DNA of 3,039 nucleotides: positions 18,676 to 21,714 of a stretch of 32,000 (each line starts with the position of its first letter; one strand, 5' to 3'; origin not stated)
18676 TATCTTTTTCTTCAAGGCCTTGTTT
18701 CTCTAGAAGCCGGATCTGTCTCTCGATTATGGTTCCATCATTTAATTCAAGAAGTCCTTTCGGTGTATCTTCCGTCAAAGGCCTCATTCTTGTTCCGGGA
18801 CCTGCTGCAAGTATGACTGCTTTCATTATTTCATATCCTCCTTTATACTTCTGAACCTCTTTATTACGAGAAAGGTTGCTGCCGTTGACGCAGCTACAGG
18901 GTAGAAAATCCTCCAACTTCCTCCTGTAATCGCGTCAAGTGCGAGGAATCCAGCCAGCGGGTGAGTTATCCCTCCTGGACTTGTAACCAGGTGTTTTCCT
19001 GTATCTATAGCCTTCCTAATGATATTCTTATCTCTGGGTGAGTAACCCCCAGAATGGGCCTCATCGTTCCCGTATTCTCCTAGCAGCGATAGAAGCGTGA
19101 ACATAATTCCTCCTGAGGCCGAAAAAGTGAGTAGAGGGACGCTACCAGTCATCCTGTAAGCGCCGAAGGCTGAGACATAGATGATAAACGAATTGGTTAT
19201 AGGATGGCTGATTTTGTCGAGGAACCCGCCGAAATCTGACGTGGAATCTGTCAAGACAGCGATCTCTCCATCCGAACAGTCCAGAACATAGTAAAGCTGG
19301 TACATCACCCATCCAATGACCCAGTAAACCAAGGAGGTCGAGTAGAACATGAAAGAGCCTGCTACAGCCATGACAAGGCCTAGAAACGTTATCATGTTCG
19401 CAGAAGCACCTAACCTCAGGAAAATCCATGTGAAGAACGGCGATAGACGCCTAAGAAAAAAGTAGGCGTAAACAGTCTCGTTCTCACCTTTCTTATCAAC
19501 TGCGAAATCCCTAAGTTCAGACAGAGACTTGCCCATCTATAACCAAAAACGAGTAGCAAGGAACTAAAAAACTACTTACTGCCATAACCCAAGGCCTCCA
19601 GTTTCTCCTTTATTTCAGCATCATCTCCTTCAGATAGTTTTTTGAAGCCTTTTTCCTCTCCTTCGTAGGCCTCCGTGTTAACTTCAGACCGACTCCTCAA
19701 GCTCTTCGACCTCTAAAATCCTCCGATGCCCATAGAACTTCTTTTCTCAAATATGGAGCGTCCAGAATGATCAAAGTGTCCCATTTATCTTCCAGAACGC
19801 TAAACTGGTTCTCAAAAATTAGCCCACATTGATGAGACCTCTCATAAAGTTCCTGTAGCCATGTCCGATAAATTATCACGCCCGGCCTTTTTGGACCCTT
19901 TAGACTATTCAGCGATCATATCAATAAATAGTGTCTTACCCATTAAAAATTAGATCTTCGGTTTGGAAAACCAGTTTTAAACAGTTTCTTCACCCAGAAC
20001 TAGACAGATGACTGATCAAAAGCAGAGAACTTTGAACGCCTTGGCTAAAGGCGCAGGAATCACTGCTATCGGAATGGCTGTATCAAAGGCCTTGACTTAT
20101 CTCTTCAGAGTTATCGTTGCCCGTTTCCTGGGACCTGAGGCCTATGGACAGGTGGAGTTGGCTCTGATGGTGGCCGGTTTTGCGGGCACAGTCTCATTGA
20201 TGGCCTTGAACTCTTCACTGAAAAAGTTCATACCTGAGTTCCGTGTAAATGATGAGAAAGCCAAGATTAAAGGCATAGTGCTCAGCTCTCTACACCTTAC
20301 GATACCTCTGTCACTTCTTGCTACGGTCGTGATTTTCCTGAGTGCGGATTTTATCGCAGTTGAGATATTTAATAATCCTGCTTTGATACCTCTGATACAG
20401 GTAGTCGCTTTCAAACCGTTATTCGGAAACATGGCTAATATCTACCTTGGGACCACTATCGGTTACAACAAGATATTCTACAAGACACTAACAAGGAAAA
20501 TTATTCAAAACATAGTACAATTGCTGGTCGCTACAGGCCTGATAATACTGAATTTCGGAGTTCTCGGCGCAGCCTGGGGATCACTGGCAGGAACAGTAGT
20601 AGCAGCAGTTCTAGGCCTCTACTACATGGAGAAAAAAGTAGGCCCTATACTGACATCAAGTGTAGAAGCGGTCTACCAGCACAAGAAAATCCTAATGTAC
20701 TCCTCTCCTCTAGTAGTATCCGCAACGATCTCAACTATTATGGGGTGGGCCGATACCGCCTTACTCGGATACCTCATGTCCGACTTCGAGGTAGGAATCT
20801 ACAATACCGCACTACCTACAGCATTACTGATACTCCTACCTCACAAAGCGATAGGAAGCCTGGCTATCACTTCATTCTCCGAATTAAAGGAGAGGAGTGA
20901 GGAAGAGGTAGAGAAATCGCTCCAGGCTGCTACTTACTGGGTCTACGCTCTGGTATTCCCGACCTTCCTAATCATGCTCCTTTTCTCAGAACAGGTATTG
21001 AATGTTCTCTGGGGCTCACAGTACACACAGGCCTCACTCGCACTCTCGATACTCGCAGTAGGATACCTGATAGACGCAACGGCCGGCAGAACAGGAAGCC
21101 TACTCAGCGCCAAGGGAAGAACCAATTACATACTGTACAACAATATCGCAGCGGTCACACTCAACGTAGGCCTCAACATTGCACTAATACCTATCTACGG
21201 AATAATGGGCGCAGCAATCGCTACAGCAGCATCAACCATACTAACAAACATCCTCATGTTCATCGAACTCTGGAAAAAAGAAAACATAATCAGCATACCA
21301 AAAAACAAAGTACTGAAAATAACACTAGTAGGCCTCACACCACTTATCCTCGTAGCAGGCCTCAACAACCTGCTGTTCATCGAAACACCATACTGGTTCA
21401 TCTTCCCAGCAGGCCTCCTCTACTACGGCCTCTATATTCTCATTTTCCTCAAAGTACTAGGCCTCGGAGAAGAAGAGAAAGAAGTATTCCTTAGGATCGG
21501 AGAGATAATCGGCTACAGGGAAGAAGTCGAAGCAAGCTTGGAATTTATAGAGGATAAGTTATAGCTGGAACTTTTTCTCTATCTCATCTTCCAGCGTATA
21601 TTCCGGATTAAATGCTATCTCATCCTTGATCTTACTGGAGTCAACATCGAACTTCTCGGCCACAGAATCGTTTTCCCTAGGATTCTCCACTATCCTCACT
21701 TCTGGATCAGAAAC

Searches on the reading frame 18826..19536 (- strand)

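Call 73: search_protein_families(library=pfam, proteins=[window:18826-19536:-], max_evalue=0.0001)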
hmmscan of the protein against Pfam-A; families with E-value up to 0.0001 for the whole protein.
window:18826-19536:- (236 aa): 1 family
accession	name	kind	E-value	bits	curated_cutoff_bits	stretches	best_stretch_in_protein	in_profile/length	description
PF01066.26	CDP-OH_P_transf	-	4.3e-08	34.1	22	1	46-117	4-70/152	CDP-alcohol phosphatidyltransferase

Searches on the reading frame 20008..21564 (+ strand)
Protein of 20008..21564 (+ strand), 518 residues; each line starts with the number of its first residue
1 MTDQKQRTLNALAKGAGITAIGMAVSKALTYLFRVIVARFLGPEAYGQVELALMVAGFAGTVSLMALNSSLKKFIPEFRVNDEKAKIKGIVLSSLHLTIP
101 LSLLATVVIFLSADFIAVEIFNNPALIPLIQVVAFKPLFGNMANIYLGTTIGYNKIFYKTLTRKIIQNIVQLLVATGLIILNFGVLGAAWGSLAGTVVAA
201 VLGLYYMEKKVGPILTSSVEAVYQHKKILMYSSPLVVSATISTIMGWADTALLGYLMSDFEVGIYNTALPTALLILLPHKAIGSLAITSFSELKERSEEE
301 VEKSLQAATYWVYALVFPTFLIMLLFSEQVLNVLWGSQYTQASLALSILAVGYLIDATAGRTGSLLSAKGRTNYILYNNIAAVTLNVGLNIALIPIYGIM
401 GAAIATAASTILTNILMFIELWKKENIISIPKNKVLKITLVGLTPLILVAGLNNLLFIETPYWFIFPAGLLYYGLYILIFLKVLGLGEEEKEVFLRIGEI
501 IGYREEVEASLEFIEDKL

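Call 3: search_protein_families(library=pfam, proteins=[window:20008-21564:+], max_evalue=1)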
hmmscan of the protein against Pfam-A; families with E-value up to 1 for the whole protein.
window:20008-21564:+ (518 aa): 3 families
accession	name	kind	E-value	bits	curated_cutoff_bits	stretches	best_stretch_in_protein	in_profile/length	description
PF13440.11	Polysacc_synt_3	-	5.4e-26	91.9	23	1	36-342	1-291/293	Polysaccharide biosynthesis protein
PF01943.22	Polysacc_synt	-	5.8e-22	78.9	28.2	1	12-276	1-255/274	Polysaccharide biosynthesis protein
PF03023.19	MurJ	-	2.1e-06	27.1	27.4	1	74-463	37-440/451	Lipid II flippase MurJ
